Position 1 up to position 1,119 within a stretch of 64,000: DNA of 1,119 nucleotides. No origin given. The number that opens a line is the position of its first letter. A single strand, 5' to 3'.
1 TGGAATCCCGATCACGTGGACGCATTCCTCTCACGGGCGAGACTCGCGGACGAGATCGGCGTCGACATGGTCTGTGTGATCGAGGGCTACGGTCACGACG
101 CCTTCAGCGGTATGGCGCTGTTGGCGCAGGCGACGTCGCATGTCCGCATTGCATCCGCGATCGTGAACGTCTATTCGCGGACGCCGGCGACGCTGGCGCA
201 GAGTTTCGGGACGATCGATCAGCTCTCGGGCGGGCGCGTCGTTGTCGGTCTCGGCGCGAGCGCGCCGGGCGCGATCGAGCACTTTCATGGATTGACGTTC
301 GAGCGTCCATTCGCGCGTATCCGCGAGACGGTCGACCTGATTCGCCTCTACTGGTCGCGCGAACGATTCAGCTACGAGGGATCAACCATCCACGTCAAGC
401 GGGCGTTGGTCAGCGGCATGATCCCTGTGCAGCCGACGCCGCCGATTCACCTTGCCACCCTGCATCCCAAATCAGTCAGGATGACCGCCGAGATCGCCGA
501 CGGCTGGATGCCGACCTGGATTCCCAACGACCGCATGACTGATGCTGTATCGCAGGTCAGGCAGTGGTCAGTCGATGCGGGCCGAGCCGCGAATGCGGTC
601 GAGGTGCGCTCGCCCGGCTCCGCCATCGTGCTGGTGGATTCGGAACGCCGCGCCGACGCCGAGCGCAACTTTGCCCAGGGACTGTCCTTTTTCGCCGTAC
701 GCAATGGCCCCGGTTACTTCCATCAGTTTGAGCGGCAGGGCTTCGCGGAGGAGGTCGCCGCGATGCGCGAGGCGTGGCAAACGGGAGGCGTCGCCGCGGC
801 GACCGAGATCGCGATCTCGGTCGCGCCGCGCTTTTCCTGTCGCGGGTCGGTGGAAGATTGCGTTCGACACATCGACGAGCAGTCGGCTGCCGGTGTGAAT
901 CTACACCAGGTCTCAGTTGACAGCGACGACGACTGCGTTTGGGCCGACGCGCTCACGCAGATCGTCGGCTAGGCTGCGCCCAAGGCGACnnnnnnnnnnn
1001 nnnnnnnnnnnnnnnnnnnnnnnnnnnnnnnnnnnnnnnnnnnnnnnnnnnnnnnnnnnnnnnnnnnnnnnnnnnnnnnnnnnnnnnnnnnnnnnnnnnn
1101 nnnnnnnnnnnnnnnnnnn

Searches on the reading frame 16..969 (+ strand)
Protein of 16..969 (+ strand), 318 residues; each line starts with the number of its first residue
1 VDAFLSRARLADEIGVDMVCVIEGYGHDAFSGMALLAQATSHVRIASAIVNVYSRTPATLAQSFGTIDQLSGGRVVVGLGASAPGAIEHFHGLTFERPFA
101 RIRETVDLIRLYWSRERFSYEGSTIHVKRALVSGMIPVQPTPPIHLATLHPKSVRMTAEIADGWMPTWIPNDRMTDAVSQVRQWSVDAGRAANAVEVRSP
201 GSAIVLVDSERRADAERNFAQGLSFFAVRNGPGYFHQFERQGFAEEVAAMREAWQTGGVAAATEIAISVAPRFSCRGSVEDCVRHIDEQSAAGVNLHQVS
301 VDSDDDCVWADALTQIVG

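Call 4: search_protein_families(library=pfam, proteins=[window:16-969:+], max_evalue=0.01)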
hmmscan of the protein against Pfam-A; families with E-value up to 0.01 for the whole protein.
window:16-969:+ (318 aa): 1 family
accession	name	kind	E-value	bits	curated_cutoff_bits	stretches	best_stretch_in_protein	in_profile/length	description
PF00296.26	Bac_luciferase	-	2.5e-56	191.8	27.9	1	4-295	25-313/314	Luciferase-like monooxygenase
